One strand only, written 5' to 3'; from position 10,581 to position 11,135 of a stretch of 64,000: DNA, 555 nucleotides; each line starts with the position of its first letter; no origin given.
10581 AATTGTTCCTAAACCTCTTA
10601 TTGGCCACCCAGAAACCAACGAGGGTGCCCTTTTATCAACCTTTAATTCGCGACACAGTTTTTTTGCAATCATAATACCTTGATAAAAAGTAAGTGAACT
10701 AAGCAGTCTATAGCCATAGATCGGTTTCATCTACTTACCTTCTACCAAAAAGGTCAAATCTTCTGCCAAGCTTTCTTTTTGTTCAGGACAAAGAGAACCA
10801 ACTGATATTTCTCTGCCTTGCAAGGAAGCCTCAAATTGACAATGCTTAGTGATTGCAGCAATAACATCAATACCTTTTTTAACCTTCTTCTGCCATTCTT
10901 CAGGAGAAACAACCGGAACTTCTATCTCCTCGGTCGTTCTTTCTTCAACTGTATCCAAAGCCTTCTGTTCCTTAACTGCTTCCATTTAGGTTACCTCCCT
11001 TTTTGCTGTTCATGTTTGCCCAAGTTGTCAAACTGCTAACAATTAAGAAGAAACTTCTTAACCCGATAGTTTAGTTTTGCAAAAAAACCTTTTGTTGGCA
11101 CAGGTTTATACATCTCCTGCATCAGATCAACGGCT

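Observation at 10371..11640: Terminator-flanked, GC-elevated insert carrying a tandemly duplicated two-gene cassette of unknown function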

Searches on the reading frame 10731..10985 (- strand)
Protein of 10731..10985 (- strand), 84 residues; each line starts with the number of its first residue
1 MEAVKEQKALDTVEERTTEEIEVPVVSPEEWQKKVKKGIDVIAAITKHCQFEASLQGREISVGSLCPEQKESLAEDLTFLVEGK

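Call 4: search_protein_families(library=pfam, proteins=[window:10731-10985:-], max_evalue=10)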
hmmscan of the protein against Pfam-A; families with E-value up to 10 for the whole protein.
window:10731-10985:- (84 aa): 1 family
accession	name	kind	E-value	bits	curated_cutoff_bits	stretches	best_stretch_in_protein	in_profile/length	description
PF25671.1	T4_Tape_measure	-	0.022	13.8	27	1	3-54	412-463/590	Phage T4-tail tape measure protein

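Call 5: search_protein_families(library=ncbifam, proteins=[window:10731-10985:-], max_evalue=10)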
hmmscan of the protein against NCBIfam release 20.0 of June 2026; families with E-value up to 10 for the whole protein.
window:10731-10985:- (84 aa): 0 families

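Call 8: search_protein_families(library=phrogs, proteins=[window:10731-10985:-], max_evalue=1)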
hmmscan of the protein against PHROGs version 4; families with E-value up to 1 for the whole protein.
window:10731-10985:- (84 aa): 0 families

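Call 9: search_protein_families(library=padloc, proteins=[window:10731-10985:-], max_evalue=1)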
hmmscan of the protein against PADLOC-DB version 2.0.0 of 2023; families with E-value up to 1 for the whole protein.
window:10731-10985:- (84 aa): 1 family
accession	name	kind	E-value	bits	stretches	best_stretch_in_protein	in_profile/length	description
PDLC04368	PDC-M05A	-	0.018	12.9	1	8-48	143-183/201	-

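Call 15: find_homologous_proteins(query=A2, max_evalue=1)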
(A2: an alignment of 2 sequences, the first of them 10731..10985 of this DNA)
Query A2 (2 sequences) (84 aa, profile of the alignment): 80 proteins with E <= 1 among 86 candidates.
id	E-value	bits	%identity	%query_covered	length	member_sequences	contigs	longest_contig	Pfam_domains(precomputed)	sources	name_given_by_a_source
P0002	3.5e-46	173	100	100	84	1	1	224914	-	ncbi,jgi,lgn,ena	ncbi:MAG: hypothetical protein WCV58_00955 [Patescibacteria group bacterium]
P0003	6.7e-31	124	48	71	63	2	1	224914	-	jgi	-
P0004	4.3e-10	57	42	93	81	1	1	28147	-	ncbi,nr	ncbi:MAG: hypothetical protein M1133_04305 [Armatimonadetes bacterium]|nr:hypothetical protein [Arma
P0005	5.6e-10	57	43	77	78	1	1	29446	-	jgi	-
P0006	8.0e-10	57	44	83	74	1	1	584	-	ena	-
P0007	1.1e-9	56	42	82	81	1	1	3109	-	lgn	-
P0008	1.1e-9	56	43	93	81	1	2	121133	-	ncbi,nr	ncbi:MAG: hypothetical protein ABFD54_01095 [Armatimonadota bacterium]|nr:hypothetical protein [bact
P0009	1.1e-9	56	47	68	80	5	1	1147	-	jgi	jgi:hypothetical protein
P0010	1.4e-9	56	45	81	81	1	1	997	-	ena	-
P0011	1.5e-9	56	38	93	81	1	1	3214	-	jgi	jgi:hypothetical protein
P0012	1.9e-9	55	43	75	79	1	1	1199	-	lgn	-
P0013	2.5e-9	55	43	85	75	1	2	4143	-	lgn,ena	-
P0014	3.1e-9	55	46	82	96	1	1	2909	-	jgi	jgi:hypothetical protein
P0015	3.5e-9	54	42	70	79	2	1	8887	-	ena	-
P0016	3.6e-9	54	43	85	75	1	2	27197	-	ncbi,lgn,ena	-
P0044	2.1e-8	52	43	80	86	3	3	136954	-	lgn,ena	-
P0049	2.7e-8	52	41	85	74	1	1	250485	-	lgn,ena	-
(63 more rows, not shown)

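Call 17: find_encoding_contigs(protein=P0008, flank=6000, max_places=2)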
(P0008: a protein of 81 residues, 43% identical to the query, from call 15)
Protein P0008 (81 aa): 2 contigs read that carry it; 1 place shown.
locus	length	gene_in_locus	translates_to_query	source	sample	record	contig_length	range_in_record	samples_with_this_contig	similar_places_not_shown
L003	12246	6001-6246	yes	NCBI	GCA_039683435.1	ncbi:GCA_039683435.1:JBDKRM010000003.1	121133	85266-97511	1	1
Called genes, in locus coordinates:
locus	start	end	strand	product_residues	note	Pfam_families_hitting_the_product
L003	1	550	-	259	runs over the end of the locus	PF05239:PRC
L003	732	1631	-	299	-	-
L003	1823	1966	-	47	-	PF18930:DUF5679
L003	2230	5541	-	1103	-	PF13620:CarboxypepD_reg (faint), PF02369:Big_1 (weak), PF01839:FG-GAP (weak), PF13517:FG-GAP_3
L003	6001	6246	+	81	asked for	-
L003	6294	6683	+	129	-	-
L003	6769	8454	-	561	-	PF00501:AMP-binding, PF13193:AMP-binding_C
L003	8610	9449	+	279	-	PF12146:Hydrolase_4 (faint), PF20434:BD-FAE (weak), PF00561:Abhydrolase_1, PF00326:Peptidase_S9 (faint)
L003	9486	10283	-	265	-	PF04098:Rad52_Rad22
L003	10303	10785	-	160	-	-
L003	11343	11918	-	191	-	-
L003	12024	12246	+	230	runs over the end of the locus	PF00027:cNMP_binding, PF13545:HTH_Crp_2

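Call 18: find_encoding_contigs(protein=P0049, flank=6000, max_places=2)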
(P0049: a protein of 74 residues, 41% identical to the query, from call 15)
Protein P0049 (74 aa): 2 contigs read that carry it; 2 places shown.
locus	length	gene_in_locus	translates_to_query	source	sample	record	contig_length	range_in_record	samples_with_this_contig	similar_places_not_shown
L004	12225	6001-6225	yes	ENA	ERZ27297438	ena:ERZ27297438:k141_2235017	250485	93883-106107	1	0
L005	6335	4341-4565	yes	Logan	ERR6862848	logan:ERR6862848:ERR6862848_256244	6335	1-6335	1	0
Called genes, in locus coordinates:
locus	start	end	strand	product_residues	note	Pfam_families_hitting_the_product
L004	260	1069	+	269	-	-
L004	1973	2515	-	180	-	-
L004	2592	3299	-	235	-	-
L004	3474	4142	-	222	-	-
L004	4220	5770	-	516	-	PF12706:Lactamase_B_2 (weak), PF07521:RMMBL (weak)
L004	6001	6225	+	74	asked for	-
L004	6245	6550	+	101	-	-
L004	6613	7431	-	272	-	-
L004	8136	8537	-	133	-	PF05168:HEPN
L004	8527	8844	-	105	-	PF01909:NTP_transf_2, PF18765:Polbeta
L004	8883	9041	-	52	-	-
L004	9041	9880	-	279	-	PF02498:Bro-N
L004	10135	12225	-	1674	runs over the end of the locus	PF01839:FG-GAP (faint), PF13517:FG-GAP_3, PF13620:CarboxypepD_reg (faint), PF13715:CarbopepD_reg_2 (faint), PF25020:TTR_TEN1-4 (faint), PF13517:FG-GAP_3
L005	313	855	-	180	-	-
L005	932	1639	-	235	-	-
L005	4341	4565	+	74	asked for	-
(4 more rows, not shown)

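Call 19: find_encoding_contigs(protein=P0044, flank=6000, max_places=2)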
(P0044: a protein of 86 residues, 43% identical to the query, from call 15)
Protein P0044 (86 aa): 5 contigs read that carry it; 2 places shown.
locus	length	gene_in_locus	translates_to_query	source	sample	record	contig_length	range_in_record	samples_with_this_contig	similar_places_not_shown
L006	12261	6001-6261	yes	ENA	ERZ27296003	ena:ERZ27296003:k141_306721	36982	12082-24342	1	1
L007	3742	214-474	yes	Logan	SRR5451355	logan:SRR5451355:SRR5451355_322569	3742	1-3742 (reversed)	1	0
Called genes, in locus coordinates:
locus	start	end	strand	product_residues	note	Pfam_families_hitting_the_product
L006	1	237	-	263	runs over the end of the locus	PF00583:Acetyltransf_1, PF13508:Acetyltransf_7 (weak)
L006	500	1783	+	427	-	PF00005:ABC_tran, PF13304:AAA_21 (faint), PF27219:MJ0874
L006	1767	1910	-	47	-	-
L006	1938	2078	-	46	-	PF18930:DUF5679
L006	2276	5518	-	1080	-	PF13620:CarboxypepD_reg (faint), PF02369:Big_1 (weak), PF01839:FG-GAP (faint), PF13517:FG-GAP_3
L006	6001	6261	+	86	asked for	-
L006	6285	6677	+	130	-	-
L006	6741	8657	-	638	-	PF05426:Alginate_lyase (weak), PF07940:Hepar_II_III_C (weak)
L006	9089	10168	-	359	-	PF10432:bact-PGI_C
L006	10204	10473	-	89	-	PF01084:Ribosomal_S18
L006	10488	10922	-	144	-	PF00436:SSB, PF01336:tRNA_anti-codon (faint), PF22657:SSB_1 (weak)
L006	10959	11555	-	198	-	PF01250:Ribosomal_S6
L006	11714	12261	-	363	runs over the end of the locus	PF04015:DUF362, PF00037:Fer4 (faint), PF12838:Fer4_7 (faint), PF13237:Fer4_10 (weak), PF12798:Fer4_3 (faint), PF13187:Fer4_9 (weak), PF13484:Fer4_16 (faint)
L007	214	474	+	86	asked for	-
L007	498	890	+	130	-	-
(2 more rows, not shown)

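Call 29: find_related_loci(query=A3, collection=genome_contigs, flank=6000)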
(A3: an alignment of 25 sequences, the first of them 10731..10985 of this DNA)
Query A3 (84 aa) in genome_contigs; peptide patterns used: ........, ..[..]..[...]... (x = any residue, [..] = any of these).
46 stretches matched a pattern; 20 encode a relative of the query (tblastn E <= 1e-3); 20 distinct loci.
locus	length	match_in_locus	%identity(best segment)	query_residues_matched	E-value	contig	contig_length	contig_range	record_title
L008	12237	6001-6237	43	1-78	1e-13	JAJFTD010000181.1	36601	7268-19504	MAG: bacterium isolate bin.10 k141_3802889, whole genome shotgun sequence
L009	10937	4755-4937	51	19-78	3e-13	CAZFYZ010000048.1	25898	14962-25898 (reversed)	MAG TPA_asm: uncultured bacterium isolate SRP294416_co1_116 genome assembly, contig: NODE_3480_length_25898_cov_5.304531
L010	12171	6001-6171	46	22-78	3e-13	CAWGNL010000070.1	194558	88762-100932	MAG: uncultured bacterium isolate MFD01112.bin.2.36 genome assembly, contig: contig_24395, whole genome shotgun sequence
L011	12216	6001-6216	43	8-78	7e-13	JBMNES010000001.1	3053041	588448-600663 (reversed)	MAG: Armatimonadota bacterium isolate SBF912LR0HQ0044 contig_28947, whole genome shotgun sequence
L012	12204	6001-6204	43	16-83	9e-13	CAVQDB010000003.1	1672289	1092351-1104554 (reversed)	MAG: uncultured Armatimonadetes bacterium isolate MFD02416.bin.3.344 genome assembly, contig: contig_52848, whole genome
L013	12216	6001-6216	43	8-78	8e-13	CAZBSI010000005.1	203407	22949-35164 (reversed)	MAG TPA_asm: uncultured bacterium isolate SRP216815_co1_264 genome assembly, contig: NODE_75_length_203407_cov_73.965892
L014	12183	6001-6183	43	17-77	1e-12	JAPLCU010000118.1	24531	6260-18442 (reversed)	MAG: Armatimonadota bacterium isolate LacPavin_0920_SED3_MAG_51_14 LacPavin_0920_SED3_scaffold_355218, whole genome shot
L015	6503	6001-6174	45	19-78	1e-12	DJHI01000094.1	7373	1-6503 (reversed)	MAG TPA_asm: Armatimonadetes bacterium UBA5829 UBA5829_contig_7194, whole genome shotgun sequence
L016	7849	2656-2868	42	8-78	1e-12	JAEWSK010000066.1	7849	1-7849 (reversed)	MAG: Armatimonadota bacterium isolate OH_SDB_104 k127_1014133, whole genome shotgun sequence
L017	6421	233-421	42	15-78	3e-12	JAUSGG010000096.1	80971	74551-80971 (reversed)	MAG: Armatimonadota bacterium isolate E14_metabat.bin.108 E14_k141_985079, whole genome shotgun sequence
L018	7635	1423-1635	44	8-77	4e-12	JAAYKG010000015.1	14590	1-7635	MAG: Armatimonadota bacterium isolate AS10tlH2TH_387 12371_AS10, whole genome shotgun sequence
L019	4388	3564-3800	35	1-78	5e-12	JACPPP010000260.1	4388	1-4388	MAG: Armatimonadetes bacterium isolate NC_groundwater_630_Ag_B-0.1um_56_30 B_1_S1_Biohub_coassembly_k141_4288841, whole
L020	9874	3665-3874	39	8-78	1e-11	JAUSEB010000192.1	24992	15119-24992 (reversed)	MAG: Armatimonadota bacterium isolate E14_maxbin.151 E14_k141_1473603, whole genome shotgun sequence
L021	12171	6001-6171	46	22-78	2e-11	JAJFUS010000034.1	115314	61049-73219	MAG: bacterium isolate bin.50 k141_4257360, whole genome shotgun sequence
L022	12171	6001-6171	44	22-78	3e-11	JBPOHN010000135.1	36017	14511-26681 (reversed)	MAG: Armatimonadota bacterium isolate MAG_188 c_000000311779, whole genome shotgun sequence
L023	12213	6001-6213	39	15-78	8e-11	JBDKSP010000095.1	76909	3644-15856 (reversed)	MAG: Armatimonadota bacterium isolate 6_bin.213 c_000001391092, whole genome shotgun sequence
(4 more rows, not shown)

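Call 44: search_solved_structures(query=A3, max_evalue=10, show_alignments=2)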
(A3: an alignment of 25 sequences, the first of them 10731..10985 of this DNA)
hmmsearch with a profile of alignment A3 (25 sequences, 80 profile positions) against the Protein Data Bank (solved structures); distinct sequences matched with E-value up to 10: 2.
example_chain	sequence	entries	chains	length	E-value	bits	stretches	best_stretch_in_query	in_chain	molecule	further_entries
8cok_A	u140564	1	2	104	0.034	17.5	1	13-50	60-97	Inhibitor of growth protein 3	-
3ulp_A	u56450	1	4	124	1.6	12.1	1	24-50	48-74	Single-strand binding protein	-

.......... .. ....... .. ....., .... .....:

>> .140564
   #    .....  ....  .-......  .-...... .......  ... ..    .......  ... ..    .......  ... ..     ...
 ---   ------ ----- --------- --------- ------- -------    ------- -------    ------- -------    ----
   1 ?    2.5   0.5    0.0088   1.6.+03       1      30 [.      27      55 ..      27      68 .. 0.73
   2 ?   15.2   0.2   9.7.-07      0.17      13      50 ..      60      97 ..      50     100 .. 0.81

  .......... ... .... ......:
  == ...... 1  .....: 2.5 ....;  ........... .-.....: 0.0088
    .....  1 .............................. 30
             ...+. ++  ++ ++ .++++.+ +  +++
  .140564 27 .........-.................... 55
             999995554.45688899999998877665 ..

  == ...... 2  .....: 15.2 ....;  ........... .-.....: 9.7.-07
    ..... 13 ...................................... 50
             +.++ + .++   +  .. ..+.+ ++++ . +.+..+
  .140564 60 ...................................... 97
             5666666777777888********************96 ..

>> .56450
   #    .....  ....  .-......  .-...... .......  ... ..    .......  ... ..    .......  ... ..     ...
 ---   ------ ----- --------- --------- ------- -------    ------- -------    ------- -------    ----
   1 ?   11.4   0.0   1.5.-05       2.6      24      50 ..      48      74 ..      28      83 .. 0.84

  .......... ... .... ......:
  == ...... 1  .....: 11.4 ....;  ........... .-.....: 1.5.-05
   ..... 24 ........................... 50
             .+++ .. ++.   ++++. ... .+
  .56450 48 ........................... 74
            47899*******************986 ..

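Call 49: predict_structure(alignment_id=A3)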
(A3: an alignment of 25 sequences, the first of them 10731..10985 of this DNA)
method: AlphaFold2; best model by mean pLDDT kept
length: 84 residues; sequences in the alignment: 25
mean_pLDDT: 82.5   pTM: 0.61
mean pLDDT of the five models: 82.5, 82.4, 82.1, 82.1, 79.9
residues with pLDDT >= 90: 55; 70-90: 7; 50-70: 12; < 50: 10
segments of 3 or more residues with pLDDT < 50: 7-16
pLDDT, mean of each block of 10 residues (from residue 1): 51 50 81 95 97 96 97 95 77
secondary structure, 60 per line:
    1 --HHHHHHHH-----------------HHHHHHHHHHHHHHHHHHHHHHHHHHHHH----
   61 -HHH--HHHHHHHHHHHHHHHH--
elements in order: H3-10 H28-56 H67-82
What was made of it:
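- On Type II toxin-antitoxin system: A is a plain two-helix hairpin (call 49).
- A has a confident hairpin model (call 49). The model of A is confident (call 49).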

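Call 56: find_related_loci(query=A3, collection=viral_contigs, flank=5000)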
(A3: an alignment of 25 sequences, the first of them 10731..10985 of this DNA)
Query A3 (84 aa) in viral_contigs; peptide patterns used: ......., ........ (x = any residue, [..] = any of these).
23 stretches matched a pattern; 1 encode a relative of the query (tblastn E <= 1e-3); 1 distinct loci.
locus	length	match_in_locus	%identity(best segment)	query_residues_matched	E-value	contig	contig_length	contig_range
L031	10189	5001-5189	37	18-82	1e-11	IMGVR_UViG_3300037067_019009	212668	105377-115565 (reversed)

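Call 62: search_protein_families(library=phrogs, proteins=[L031:684-1346:+, L031:1961-2629:+, L031:4425-4889:+, L031:4920-5192:+, L031:5197-5670:+, L031:5667-6038:+, L031:6781-7422:+, L031:7539-7982:+], max_evalue=0.01)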
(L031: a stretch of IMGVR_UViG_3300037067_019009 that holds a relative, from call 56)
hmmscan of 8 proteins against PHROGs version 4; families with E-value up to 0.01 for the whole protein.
L031:684-1346:+ (220 aa): 0 families

L031:1961-2629:+ (222 aa): 0 families

L031:4425-4889:+ (154 aa): 1 family
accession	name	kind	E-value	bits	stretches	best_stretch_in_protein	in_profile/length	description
phrog_4786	-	other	7.1e-24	85.8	1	2-143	5-157/252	cysteine dioxygenase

L031:4920-5192:+ (90 aa): 0 families

L031:5197-5670:+ (157 aa): 0 families

L031:5667-6038:+ (123 aa): 0 families

L031:6781-7422:+ (213 aa): 0 families

L031:7539-7982:+ (147 aa): 0 families

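Call 63: search_protein_families(library=pfam, proteins=[L031:684-1346:+, L031:1961-2629:+, L031:4425-4889:+, L031:4920-5192:+, L031:5197-5670:+, L031:5667-6038:+, L031:6781-7422:+, L031:7539-7982:+, L006:6285-6674:+], max_evalue=0.1)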
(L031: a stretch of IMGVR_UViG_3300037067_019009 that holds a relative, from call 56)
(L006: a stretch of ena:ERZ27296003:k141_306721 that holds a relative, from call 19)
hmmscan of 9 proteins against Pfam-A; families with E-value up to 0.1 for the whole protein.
L031:684-1346:+ (220 aa): 2 families
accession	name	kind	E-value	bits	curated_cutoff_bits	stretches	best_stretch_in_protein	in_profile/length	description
PF03129.25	HGTP_anticodon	-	1.3e-14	54.5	21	1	132-215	6-92/94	Anticodon binding domain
PF12745.12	HGTP_anticodon2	-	0.00057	19.9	24.4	1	140-210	21-96/261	Anticodon binding domain of tRNAs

L031:1961-2629:+ (222 aa): 2 families
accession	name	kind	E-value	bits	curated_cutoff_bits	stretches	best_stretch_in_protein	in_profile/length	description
PF04683.19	Rpn13_ADRM1_Pru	-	0.065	14.1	25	1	31-77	44-89/102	Proteasome complex subunit Rpn13, Pru domain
PF11284.13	DUF3085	-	0.087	13.4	25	0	124-161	33-69/88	Protein of unknown function (DUF3085)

L031:4425-4889:+ (154 aa): 1 family
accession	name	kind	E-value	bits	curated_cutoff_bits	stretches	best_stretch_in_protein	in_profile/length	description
PF15823.10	UPF0524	-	0.083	12.7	27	0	14-39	31-56/239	UPF0524 of C3orf70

L031:4920-5192:+ (90 aa): 0 families

L031:5197-5670:+ (157 aa): 0 families

L031:5667-6038:+ (123 aa): 0 families

L031:6781-7422:+ (213 aa): 3 families
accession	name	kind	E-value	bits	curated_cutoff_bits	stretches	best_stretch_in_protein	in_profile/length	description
PF21196.3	PcrA_UvrD_tudor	-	0.00011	22.4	23.9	1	118-142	2-26/48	PcrA/UvrD tudor domain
PF00622.36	SPRY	-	0.026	15.1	26.3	1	115-155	52-92/121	SPRY domain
PF03984.19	DUF346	-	0.027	14.6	22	0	93-112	11-30/39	Repeat of unknown function (DUF346)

L031:7539-7982:+ (147 aa): 0 families

L006:6285-6674:+ (130 aa): 0 families

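Call 66: find_homologous_proteins(query=A6, max_evalue=1)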
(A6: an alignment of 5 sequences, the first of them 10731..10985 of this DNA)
Query A6 (5 sequences) (84 aa, profile of the alignment): 178 proteins with E <= 1 among 496 candidates; the best 120 are listed.
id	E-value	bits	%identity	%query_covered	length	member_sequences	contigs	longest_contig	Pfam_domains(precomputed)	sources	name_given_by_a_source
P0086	3.4e-37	144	44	68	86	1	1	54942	-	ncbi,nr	ncbi:MAG: hypothetical protein M1429_00720 [Patescibacteria group bacterium]|nr:hypothetical protein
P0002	1.5e-34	136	100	100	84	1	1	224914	-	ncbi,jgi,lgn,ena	ncbi:MAG: hypothetical protein WCV58_00955 [Patescibacteria group bacterium]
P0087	1.2e-33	133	38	86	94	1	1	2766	-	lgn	-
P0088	1.9e-28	116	44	82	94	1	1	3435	-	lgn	-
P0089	2.3e-27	113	37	88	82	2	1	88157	-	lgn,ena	-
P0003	9.7e-24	101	48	71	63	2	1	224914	-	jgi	-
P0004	7.2e-19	86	42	93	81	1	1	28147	-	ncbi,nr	ncbi:MAG: hypothetical protein M1133_04305 [Armatimonadetes bacterium]|nr:hypothetical protein [Arma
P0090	2.5e-18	84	44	75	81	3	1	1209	-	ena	-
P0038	3.8e-18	83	39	83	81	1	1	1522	-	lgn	-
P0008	6.3e-18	83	43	93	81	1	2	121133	-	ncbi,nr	ncbi:MAG: hypothetical protein ABFD54_01095 [Armatimonadota bacterium]|nr:hypothetical protein [bact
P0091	8.5e-18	82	42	80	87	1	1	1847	-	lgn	-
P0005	1.0e-17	82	43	77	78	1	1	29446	-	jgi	-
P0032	1.1e-17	82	44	80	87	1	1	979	-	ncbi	-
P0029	1.2e-17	82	42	70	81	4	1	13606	-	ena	-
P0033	1.2e-17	82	44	80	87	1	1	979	-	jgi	jgi:hypothetical protein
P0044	3.0e-16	77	43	80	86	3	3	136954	-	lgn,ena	-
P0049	1.2e-15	75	41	85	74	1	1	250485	-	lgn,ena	-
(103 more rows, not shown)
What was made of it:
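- A has about 180 homologous clusters (call 66).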

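Call 67: find_encoding_contigs(protein=P0089, flank=8000, max_places=3)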
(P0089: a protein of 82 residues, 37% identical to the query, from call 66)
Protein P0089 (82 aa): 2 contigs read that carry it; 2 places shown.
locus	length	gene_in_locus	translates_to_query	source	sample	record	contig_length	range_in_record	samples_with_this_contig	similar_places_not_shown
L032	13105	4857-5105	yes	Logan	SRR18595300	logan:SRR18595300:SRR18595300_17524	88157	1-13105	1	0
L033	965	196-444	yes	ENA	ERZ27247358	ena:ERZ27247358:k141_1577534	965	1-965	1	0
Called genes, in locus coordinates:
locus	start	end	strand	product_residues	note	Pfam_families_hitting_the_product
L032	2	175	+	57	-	?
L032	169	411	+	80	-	-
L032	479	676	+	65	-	-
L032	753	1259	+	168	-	PF03129:HGTP_anticodon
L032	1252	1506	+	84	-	-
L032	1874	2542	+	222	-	-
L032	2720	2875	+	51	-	-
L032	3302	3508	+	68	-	-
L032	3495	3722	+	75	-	-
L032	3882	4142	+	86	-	-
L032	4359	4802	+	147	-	-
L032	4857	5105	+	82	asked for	-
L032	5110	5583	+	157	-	-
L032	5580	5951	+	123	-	-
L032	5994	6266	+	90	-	-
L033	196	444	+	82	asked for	-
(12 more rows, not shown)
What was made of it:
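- One occurrence on a 212-kb phage-like contig (calls 56, 62, 67).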

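Call 69: find_encoding_contigs(protein=P0088, flank=5000, max_places=3)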
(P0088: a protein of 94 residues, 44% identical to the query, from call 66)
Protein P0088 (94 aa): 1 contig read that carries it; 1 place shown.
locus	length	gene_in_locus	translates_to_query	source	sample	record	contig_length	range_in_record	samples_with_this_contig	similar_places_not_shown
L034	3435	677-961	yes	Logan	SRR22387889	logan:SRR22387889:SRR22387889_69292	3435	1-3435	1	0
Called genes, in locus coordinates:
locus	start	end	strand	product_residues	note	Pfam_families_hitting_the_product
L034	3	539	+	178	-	?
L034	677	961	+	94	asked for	-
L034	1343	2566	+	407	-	PF02403:Seryl_tRNA_N, PF00587:tRNA-synt_2b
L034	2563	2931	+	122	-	PF02482:Ribosomal_S30AE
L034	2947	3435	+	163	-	?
